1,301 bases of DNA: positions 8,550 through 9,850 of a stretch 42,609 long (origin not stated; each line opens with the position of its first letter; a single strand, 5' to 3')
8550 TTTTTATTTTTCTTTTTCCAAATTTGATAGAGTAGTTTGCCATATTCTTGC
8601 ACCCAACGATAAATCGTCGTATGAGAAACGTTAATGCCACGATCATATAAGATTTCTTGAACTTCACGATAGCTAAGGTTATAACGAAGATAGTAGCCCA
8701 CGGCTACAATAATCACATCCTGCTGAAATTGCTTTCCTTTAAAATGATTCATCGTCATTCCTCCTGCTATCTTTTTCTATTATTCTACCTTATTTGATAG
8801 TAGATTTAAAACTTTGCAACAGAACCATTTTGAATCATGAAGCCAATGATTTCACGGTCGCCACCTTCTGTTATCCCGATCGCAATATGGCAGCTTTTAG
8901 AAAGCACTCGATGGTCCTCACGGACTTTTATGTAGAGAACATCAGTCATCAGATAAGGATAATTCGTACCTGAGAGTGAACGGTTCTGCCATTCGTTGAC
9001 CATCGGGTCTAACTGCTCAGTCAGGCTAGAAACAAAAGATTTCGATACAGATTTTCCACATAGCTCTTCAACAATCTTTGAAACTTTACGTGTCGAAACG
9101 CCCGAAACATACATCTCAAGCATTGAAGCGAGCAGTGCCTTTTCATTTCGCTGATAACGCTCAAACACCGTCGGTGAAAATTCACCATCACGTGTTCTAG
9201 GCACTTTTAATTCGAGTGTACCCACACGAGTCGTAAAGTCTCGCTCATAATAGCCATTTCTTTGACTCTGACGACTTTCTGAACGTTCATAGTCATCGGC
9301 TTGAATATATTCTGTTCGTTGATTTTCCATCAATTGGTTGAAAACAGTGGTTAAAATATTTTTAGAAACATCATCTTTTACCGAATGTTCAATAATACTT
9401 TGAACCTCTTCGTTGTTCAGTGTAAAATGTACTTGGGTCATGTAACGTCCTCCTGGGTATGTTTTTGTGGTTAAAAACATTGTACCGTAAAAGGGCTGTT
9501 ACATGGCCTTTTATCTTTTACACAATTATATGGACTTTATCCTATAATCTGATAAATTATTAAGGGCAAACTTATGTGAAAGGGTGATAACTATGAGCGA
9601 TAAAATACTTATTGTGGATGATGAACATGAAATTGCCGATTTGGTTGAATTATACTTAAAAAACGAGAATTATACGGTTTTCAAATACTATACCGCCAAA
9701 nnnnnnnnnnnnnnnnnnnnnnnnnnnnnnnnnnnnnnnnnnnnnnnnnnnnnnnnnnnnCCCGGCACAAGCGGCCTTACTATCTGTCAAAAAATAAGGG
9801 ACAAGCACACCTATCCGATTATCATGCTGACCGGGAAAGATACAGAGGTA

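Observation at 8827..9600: IS256 left end sits 51 bp upstream of the vanR start codon and probably supplies a hybrid promoter for vanRS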

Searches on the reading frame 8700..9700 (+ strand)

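Call 58: search_dna_similar(query=L002:5444-6616:-, collection=plasmids, mode=protein, rows=spread, max_rows=40)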
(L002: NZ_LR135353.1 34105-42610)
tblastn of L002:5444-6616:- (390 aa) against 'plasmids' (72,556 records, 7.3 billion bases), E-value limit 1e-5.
The search stops at 5000 records and this limit was reached: more records match than are counted here, and every count below describes the 5000 best-scoring records only.
Records with a match: at least 5000; places in all: 10456; records where one place covers at least 80% of the query: 3503.
Best place of each record, by identity: >=99% 220; 95-99% 15; 90-95% 33; 80-90% 562; 60-80% 11; <60% 4159.
By first word of the organism name: Enterococcus 935; Escherichia 832; Salmonella 466; Klebsiella 310; Staphylococcus 231; Lactiplantibacillus 231; Sinorhizobium 179; Acinetobacter 149; Rhizobium 133; Streptomyces 91; and 210 more.
By predicted mobility (MOB-suite, as given by PLSDB): conjugative 2232; non-mobilizable 1394; mobilizable 1374.
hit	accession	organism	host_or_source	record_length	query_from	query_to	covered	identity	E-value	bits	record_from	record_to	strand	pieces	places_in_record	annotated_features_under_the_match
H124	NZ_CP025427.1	Enterococcus faecium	WGS,fodder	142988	1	390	100%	100.0%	0e+0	810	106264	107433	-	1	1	IS256-like element IS1542 family transposase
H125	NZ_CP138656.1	Enterococcus faecalis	animal,Pig rectum feces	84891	1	390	100%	97.9%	0e+0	796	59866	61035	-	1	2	IS256 family transposase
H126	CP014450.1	Enterococcus faecium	Homo sapiens,feces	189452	1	390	100%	87.2%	0e+0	693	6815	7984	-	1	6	transposase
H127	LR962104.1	Enterococcus faecalis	-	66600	1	390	100%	87.2%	0e+0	693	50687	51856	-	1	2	none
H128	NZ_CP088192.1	Enterococcus faecium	Sus scrofa domesticus,whole ...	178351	1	390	100%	86.7%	0e+0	689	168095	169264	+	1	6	none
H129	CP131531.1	Enterococcus faecium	Homo sapiens,blood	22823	1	329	84%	100.0%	0e+0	686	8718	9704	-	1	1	none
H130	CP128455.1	Geobacillus stearothermophilus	whole genome,Mungang Hot spring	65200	1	386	99%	48.6%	7e-99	329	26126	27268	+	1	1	IS256 family transposase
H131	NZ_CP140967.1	Sinorhizobium medicae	Medicago lupulina,whole organism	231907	24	389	94%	40.1%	1e-82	282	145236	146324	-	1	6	IS256-like element ISRm5 family transposase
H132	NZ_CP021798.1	Sinorhizobium meliloti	Medicago sativa,Single Cell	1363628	24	363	87%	40.8%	4e-77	266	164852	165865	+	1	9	none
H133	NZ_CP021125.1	Rhizobium sp. Kim5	Phaseolus vulgaris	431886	13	389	97%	35.7%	3e-67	238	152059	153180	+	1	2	none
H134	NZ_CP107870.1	Streptomyces sp. NBC_00490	-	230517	6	386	98%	34.4%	1e-63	228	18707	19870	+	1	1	none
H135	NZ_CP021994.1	Cryobacterium sp. LW097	cell culture,glacier sediment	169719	78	385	79%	38.3%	5e-63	225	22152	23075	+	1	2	none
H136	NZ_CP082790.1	Staphylococcus aureus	Homo sapiens,blood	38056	267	390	32%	83.9%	2e-61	221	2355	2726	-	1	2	none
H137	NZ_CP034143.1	Marinobacter sp. NP-4(2019)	pure culture,subseafloor basaltic crust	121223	2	385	98%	26.6%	7e-35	143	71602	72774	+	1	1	IS256 family transposase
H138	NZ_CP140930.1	Sinorhizobium medicae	Medicago lupulina,whole organism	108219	23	387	94%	27.5%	4e-39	156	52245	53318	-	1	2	IS256-like element ISRm3 family transposase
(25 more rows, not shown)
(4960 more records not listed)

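Call 59: get_annotated_region(hit=H128, flank=400)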
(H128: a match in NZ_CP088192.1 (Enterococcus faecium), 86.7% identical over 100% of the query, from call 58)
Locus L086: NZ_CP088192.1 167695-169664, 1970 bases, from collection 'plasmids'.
description: Enterococcus faecium strain S2-6b plasmid pS2-6b-a, complete sequence
organism: Enterococcus faecium (NCBI taxid 1352)
taxonomy: Bacteria; Bacillota; Bacilli; Lactobacillales; Enterococcaceae; Enterococcus; Enterococcus faecium
host: -; source: Sus scrofa domesticus,whole organism,fecal sample; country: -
typing (MOB-suite, as given by PLSDB): conjugative; replicon rep_cluster_893; relaxase MOBP,MOBP; mating-pair formation MPF_T
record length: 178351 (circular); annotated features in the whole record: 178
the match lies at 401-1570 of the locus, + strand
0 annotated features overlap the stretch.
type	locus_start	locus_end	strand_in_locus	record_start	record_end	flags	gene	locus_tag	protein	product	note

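Call 60: get_annotated_region(hit=H127, flank=400)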
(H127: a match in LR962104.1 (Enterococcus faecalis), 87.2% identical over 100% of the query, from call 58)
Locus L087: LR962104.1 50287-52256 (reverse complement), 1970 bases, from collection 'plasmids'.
description: Enterococcus faecalis isolate 26975_1#246 genome assembly, plasmid: 2
organism: Enterococcus faecalis (NCBI taxid 1351)
taxonomy: Bacteria; Bacillota; Bacilli; Lactobacillales; Enterococcaceae; Enterococcus; Enterococcus faecalis
host: -; source: -; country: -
typing (MOB-suite, as given by PLSDB): mobilizable; replicon rep_cluster_1294,rep_cluster_992; relaxase MOBC,MOBC
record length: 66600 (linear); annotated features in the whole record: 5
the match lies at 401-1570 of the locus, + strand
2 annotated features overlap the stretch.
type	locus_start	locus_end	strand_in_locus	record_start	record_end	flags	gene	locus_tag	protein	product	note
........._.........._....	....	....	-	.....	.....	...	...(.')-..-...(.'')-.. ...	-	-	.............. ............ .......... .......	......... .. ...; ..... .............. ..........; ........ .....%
predicted_resistance_gene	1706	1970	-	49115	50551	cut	aac(6')-Ie/aph(2'')-Ia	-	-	bifunctional aminoglycoside N-acetyltransferase AAC(6')-Ie/aminoglycoside O-phosphotransferase APH(2'')-Ia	predicted by amrfinderplus; class AMINOGLYCOSIDE; identity 100.0%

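Call 76: search_protein_families(library=pfam, proteins=[L002:5444-6616:-])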
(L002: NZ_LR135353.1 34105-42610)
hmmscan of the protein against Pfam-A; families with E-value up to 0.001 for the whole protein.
L002:5444-6616:- (390 aa): 2 families
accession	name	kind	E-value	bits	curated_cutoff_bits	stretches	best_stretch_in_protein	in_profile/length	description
PF00872.24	Transposase_mut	-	1.8e-157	524.5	21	1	1-380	1-378/379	Transposase, Mutator family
PF10551.15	MULE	-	1.9e-07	31.9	27.6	1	187-261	20-99/99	MULE transposase domain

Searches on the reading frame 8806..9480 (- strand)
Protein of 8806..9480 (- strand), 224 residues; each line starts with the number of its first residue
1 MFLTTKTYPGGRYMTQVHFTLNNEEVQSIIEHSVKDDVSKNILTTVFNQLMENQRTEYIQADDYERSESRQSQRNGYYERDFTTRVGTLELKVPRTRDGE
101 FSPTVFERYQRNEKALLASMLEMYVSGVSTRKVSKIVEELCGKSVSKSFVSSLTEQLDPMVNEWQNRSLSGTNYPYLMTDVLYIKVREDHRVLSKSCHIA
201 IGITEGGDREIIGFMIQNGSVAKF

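Call 76: search_protein_families(library=pfam, proteins=[window:8806-9480:-])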
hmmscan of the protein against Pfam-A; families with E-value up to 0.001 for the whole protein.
window:8806-9480:- (224 aa): 1 family
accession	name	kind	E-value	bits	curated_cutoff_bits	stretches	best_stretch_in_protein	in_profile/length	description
PF00872.24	Transposase_mut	-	7e-84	282.3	21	1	14-220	1-206/379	Transposase, Mutator family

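Call 80: find_encoding_contigs(protein=window:8806-9441:-, flank=3000, max_places=6)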
Protein window:8806-9441:- (211 aa): no gene with exactly this product is on record in the collection.

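Call 81: find_encoding_contigs(protein=window:8806-9480:-, flank=3000, max_places=6)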
Protein window:8806-9480:- (224 aa): no gene with exactly this product is on record in the collection.
